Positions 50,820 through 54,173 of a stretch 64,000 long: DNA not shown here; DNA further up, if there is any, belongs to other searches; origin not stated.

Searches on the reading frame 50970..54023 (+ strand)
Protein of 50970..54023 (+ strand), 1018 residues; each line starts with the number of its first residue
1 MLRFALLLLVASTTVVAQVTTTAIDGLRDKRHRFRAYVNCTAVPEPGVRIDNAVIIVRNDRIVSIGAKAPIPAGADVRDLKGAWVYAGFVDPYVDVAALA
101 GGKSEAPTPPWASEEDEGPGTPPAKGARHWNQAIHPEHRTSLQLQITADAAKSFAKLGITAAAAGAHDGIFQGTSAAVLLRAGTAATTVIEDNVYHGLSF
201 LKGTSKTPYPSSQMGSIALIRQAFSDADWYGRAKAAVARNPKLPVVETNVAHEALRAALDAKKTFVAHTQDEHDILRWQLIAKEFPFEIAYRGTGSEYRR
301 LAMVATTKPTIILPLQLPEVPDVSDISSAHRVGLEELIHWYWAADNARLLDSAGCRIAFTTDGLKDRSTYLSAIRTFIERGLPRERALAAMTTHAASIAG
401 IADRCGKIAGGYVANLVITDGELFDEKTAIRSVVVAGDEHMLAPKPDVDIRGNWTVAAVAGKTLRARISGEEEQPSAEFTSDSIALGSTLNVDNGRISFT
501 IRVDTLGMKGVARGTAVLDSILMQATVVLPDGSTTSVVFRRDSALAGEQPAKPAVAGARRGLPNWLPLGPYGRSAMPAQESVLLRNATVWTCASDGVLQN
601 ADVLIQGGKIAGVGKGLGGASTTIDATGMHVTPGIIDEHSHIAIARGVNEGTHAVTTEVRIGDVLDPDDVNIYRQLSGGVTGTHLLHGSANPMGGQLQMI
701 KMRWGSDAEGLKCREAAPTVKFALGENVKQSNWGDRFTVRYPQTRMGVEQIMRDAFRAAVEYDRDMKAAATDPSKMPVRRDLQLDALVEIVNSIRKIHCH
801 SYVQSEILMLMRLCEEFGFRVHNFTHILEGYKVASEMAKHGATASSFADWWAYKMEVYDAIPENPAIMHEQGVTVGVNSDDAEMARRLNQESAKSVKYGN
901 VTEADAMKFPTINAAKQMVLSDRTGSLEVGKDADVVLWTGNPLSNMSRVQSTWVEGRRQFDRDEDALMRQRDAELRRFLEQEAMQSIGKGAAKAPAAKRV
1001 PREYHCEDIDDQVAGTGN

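Call 108: search_protein_families(library=pfam, proteins=[window:50970-54023:+], max_evalue=0.00001)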
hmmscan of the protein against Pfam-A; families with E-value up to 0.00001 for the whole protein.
window:50970-54023:+ (1018 aa): 2 families
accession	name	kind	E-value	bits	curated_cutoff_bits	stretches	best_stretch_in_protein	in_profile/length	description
PF01979.26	Amidohydro_1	-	7.6e-24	85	25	2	867-956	237-342/345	Amidohydrolase family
PF07969.17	Amidohydro_3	-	5.9e-23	82.5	29.7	2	324-437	340-468/472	Amidohydrolase family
